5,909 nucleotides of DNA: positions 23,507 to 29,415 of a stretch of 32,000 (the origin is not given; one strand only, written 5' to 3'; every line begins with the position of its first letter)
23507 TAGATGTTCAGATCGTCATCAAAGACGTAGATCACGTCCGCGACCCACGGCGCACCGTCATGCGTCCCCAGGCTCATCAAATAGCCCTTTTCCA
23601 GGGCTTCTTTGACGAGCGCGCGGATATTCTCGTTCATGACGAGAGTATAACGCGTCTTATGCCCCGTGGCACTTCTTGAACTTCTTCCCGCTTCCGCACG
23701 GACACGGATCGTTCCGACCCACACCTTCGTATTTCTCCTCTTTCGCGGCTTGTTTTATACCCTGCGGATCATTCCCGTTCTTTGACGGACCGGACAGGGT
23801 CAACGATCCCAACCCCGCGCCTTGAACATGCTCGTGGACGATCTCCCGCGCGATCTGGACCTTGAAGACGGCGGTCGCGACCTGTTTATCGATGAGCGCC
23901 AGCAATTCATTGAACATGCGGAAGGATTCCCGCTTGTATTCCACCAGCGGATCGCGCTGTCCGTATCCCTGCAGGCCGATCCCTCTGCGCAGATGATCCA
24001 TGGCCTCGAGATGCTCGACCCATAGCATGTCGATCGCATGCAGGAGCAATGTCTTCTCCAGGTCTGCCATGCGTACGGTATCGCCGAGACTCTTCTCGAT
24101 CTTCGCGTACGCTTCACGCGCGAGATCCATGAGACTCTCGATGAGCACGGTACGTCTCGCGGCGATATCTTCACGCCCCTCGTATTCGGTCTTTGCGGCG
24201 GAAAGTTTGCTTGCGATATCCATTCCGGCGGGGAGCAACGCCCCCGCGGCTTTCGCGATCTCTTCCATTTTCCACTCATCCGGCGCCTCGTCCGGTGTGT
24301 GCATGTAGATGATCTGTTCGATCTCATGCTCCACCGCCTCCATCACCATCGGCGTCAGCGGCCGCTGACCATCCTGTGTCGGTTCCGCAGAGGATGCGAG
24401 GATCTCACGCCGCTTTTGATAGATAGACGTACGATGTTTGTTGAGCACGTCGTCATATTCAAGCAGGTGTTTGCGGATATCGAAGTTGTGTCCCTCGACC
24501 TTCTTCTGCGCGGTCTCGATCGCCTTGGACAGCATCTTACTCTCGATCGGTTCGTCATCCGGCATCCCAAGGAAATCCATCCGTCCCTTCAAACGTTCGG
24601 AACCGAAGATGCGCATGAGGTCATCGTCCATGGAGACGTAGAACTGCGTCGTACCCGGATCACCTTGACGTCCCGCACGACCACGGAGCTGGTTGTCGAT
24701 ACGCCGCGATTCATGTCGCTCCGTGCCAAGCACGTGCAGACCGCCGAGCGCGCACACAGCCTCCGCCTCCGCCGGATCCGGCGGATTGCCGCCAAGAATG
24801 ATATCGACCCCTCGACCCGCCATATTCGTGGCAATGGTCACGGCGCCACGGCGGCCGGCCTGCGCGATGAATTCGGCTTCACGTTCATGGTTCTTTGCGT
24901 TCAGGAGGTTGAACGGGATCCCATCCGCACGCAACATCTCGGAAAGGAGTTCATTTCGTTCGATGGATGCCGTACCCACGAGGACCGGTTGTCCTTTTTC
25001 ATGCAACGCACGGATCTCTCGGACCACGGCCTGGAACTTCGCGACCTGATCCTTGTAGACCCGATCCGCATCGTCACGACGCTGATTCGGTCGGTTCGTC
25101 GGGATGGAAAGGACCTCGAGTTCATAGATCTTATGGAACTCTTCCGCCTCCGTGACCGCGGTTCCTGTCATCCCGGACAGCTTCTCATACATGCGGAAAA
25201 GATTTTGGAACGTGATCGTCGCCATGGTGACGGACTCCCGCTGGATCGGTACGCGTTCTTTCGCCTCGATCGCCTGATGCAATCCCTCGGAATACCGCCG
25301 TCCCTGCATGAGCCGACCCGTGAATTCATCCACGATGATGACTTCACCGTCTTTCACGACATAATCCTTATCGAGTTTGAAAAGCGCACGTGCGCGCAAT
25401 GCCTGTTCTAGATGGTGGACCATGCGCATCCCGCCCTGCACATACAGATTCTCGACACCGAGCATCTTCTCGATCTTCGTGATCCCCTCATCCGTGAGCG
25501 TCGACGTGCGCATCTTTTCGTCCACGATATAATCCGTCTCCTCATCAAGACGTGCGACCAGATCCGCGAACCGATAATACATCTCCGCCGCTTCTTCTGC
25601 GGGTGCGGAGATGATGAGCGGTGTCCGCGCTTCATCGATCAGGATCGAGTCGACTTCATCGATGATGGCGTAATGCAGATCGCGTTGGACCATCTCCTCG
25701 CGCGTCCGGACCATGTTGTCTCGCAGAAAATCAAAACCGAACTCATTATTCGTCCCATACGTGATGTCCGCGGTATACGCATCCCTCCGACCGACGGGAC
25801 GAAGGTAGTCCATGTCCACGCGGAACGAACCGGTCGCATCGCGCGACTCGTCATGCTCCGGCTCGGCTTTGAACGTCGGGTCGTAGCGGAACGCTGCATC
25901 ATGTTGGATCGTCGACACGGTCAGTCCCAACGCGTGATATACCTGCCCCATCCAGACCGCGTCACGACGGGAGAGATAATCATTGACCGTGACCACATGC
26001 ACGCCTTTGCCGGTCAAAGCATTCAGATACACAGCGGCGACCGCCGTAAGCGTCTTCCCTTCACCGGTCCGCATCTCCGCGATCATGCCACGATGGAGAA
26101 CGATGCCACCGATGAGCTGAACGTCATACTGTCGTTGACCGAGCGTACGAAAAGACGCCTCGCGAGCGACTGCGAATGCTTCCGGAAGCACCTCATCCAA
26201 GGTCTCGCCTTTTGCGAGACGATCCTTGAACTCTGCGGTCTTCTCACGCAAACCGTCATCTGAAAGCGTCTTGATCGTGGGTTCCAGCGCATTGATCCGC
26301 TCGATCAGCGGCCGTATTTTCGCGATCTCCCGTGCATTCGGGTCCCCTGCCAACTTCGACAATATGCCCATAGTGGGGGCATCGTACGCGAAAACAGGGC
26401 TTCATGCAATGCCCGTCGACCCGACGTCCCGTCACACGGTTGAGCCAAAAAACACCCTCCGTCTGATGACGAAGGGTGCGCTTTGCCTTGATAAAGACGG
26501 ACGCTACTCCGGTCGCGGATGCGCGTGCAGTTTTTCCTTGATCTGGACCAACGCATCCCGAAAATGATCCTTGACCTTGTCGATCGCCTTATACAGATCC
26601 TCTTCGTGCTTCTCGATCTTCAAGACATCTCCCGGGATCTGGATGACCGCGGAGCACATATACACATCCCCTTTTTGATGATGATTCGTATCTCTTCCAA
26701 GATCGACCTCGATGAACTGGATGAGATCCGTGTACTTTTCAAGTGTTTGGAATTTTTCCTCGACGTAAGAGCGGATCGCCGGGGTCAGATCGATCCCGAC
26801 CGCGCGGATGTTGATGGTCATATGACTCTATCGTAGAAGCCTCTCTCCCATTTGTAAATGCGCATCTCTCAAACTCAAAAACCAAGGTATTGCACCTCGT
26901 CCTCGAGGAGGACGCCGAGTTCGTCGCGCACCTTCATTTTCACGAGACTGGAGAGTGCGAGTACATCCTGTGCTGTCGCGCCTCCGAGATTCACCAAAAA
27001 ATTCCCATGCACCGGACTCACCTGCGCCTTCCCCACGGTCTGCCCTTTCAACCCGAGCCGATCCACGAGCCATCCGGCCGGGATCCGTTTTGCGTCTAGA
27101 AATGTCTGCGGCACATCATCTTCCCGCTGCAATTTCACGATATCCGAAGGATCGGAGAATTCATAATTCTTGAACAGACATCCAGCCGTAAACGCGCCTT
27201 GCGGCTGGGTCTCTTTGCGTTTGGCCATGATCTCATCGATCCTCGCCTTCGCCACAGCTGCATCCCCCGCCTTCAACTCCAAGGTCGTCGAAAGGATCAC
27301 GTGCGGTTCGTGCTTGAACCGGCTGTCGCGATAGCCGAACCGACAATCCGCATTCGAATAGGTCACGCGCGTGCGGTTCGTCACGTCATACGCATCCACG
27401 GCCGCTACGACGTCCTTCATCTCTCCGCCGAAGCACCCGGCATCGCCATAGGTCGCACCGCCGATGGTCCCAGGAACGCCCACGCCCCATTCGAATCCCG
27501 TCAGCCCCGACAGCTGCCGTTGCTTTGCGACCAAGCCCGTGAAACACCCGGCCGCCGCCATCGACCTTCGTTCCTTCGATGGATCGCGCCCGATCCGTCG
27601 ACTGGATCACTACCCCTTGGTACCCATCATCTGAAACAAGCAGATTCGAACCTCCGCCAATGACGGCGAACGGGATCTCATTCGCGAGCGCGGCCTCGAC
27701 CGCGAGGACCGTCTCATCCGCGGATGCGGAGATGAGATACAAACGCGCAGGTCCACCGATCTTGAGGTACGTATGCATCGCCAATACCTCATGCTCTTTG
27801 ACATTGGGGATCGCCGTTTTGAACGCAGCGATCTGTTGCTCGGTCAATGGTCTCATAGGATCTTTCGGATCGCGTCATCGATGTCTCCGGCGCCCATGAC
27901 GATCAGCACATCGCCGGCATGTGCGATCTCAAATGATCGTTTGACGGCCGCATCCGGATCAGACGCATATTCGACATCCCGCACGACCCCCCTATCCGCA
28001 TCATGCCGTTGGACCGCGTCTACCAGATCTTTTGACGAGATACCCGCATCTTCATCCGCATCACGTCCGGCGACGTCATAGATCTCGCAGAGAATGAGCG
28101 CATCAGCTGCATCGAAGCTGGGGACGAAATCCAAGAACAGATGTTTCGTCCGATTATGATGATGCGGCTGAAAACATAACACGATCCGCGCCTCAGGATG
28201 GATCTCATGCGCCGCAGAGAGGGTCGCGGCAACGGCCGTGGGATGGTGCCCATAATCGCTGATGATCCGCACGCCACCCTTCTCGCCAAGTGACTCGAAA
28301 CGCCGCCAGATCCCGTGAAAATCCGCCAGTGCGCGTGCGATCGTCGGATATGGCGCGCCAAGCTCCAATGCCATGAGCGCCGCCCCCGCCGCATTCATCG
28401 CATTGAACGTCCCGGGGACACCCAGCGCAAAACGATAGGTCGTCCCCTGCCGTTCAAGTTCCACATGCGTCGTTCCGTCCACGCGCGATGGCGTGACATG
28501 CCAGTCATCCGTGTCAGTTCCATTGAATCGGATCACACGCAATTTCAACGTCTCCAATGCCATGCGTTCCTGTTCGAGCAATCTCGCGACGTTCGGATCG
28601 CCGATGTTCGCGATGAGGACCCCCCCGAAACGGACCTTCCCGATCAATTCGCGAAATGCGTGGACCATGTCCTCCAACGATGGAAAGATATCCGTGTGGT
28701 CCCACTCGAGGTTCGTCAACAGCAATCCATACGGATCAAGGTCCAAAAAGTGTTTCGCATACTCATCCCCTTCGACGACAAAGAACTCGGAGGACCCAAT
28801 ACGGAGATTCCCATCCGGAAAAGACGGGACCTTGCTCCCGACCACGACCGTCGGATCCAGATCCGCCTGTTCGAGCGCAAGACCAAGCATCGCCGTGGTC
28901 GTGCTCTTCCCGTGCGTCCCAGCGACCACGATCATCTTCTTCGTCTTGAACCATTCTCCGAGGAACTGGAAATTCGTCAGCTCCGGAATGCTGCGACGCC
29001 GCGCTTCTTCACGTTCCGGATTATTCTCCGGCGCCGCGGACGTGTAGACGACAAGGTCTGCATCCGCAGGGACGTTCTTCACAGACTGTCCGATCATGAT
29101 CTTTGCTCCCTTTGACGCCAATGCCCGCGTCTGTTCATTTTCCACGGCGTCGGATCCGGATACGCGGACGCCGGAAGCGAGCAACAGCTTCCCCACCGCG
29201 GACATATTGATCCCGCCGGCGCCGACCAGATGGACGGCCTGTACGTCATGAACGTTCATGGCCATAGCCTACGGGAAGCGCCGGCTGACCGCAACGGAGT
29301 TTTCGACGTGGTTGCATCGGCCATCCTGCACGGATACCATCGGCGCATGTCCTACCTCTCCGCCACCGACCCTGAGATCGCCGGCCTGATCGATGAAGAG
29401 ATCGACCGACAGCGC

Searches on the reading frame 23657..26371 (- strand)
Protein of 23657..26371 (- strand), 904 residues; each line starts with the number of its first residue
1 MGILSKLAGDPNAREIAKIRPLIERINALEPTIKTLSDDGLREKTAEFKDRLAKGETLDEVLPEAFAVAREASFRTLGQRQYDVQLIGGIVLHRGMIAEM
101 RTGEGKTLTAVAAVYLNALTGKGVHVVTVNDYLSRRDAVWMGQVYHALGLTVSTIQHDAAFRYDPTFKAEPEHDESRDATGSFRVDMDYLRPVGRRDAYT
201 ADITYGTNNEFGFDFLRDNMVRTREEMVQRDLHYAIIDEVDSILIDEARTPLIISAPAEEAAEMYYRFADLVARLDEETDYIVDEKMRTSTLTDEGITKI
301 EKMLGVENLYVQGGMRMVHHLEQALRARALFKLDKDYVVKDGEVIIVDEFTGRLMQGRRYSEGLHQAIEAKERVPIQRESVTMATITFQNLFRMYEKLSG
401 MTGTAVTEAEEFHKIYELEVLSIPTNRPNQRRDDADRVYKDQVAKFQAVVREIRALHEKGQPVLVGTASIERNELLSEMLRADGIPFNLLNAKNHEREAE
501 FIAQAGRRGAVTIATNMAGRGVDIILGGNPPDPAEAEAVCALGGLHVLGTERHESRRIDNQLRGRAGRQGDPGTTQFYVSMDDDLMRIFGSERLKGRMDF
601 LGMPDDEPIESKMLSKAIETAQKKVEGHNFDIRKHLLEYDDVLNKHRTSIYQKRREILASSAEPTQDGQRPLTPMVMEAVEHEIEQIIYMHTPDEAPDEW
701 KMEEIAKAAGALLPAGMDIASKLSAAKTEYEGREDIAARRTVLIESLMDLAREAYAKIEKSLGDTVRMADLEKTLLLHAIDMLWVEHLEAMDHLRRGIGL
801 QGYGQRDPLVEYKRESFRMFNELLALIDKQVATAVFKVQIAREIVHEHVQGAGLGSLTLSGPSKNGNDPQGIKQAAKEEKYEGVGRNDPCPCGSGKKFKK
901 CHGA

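Call 17: find_encoding_contigs(protein=window:23657-26371:-, flank=10000, max_places=10)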
Protein window:23657-26371:- (904 aa): no gene with exactly this product is on record in the collection.

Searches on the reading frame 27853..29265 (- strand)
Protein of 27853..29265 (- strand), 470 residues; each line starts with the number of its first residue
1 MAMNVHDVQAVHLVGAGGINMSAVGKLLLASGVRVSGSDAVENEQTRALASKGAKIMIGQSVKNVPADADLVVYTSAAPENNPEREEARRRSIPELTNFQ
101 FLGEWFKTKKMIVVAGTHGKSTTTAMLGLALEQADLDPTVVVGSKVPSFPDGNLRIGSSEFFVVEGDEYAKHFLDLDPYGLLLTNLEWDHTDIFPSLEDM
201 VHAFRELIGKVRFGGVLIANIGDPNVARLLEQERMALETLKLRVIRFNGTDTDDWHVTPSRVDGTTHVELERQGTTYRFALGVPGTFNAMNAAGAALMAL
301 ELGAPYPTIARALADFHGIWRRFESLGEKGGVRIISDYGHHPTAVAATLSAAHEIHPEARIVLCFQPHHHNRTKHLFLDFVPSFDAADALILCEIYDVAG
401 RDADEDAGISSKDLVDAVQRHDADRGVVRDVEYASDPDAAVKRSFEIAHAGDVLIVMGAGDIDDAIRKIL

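Call 16: find_encoding_contigs(protein=window:27853-29265:-, flank=10000, max_places=10)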
Protein window:27853-29265:- (470 aa): no gene with exactly this product is on record in the collection.
